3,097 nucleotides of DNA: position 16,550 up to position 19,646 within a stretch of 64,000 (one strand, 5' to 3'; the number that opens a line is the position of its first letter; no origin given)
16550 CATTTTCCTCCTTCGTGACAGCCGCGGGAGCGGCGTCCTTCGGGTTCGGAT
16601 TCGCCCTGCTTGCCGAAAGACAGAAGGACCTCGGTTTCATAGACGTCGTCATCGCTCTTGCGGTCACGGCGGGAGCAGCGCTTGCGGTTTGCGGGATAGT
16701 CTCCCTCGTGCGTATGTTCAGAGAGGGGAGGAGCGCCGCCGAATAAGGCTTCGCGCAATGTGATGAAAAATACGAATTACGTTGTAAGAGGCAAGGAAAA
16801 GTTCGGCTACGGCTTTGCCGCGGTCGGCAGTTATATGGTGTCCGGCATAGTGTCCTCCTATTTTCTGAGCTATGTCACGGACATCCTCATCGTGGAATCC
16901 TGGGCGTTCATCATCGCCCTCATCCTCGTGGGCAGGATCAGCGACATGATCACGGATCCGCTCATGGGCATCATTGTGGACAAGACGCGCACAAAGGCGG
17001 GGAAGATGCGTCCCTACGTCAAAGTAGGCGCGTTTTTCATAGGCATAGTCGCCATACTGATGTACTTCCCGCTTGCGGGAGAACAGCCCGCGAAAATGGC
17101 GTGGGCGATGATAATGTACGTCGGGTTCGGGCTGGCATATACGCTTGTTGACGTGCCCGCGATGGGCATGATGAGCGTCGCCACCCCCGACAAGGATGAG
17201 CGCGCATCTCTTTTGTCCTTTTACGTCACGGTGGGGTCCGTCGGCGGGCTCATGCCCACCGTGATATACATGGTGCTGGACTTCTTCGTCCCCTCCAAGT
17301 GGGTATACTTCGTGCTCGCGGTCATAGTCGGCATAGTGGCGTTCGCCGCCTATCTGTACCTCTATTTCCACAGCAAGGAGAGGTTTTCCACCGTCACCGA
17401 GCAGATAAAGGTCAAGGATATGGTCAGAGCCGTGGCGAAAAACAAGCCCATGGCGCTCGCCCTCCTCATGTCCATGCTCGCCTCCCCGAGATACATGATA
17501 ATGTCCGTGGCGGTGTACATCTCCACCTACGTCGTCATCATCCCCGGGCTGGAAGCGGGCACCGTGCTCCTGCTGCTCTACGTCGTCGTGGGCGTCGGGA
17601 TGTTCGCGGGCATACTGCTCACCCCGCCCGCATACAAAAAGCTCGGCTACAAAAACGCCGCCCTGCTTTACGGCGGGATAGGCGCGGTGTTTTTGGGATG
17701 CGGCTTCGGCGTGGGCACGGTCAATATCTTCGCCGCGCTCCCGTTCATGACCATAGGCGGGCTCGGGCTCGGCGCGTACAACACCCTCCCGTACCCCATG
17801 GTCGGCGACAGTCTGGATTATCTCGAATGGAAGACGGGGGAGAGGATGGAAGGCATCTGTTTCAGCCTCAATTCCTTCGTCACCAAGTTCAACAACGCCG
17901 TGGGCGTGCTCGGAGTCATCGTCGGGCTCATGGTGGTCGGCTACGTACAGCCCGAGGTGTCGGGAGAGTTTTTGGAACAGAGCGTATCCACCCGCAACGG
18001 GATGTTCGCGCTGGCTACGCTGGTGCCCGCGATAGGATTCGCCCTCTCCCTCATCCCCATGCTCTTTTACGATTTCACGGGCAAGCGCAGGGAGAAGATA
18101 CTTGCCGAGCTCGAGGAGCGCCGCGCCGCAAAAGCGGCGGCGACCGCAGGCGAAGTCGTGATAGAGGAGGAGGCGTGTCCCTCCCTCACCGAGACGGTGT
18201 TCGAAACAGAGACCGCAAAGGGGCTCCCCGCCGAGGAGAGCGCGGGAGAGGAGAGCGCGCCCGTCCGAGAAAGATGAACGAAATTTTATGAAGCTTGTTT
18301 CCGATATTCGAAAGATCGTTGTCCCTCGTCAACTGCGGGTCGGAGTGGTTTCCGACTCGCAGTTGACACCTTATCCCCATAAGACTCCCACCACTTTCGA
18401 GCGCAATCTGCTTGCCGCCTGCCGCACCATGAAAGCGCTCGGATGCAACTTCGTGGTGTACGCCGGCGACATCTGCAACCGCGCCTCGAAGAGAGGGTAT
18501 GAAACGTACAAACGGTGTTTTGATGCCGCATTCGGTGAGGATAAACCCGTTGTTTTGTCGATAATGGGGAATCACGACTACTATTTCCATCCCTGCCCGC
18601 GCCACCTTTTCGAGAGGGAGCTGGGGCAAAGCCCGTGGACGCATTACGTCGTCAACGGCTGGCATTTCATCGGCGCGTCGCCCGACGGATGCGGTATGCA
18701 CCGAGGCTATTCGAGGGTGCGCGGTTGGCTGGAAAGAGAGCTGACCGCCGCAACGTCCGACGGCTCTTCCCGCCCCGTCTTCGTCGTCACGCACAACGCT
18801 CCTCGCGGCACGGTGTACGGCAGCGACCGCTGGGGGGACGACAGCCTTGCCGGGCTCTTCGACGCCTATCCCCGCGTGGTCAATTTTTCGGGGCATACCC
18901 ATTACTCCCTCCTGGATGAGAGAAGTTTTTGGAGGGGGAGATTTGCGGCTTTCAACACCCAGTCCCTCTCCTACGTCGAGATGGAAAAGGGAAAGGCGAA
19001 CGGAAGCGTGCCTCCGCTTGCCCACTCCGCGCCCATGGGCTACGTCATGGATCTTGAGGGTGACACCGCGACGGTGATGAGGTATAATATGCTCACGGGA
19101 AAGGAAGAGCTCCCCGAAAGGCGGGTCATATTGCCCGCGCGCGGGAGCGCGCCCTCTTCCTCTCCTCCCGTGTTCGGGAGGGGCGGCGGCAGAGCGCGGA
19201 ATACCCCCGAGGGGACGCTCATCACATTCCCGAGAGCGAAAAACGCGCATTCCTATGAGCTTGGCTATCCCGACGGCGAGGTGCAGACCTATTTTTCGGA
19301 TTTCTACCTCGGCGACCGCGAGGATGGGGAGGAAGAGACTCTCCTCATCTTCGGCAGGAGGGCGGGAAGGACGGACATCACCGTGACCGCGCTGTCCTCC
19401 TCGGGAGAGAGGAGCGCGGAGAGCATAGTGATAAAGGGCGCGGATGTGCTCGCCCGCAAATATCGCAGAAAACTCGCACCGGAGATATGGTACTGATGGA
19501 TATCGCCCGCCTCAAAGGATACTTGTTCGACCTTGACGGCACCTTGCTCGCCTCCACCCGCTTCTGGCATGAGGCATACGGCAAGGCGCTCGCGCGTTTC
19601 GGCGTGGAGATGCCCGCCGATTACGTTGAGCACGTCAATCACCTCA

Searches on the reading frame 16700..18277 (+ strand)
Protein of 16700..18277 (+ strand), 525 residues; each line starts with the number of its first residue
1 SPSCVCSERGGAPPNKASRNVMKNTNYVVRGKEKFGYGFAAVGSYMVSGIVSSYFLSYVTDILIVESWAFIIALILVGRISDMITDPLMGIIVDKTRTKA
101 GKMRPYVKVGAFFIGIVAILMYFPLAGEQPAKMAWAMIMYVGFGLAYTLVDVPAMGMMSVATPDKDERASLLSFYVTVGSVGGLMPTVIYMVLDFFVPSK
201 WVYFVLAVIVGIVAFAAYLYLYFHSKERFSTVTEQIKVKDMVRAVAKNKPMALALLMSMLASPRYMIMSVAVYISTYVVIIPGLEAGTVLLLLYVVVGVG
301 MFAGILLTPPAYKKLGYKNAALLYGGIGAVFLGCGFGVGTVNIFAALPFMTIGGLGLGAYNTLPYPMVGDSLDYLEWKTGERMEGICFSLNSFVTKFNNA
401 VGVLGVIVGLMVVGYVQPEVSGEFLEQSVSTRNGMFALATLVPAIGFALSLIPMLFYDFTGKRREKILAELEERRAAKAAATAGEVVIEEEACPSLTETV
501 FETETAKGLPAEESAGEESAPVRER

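Call 59: search_protein_families(library=pfam, proteins=[window:16700-18277:+], max_evalue=0.00001)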
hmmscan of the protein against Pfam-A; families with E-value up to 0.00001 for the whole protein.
window:16700-18277:+ (525 aa): 3 families
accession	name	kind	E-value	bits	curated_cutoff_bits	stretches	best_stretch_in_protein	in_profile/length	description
PF13347.12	MFS_2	-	2.8e-63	214.4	27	1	36-459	1-425/427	MFS/sugar transport protein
PF07690.21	MFS_1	-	3.7e-09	36.4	33.4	1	36-372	4-323/347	Major Facilitator Superfamily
PF03092.22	BT1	-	1e-06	28.2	22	1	83-411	38-270/432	BT1 family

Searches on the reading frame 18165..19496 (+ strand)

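Call 60: search_protein_families(library=pfam, proteins=[window:18165-19496:+], max_evalue=0.00001)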
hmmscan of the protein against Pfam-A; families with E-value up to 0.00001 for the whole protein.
window:18165-19496:+ (443 aa): 1 family
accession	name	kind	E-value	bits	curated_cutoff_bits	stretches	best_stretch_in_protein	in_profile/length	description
PF00149.33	Metallophos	-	1.9e-10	41.9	21.5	1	58-247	2-190/191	Calcineurin-like phosphoesterase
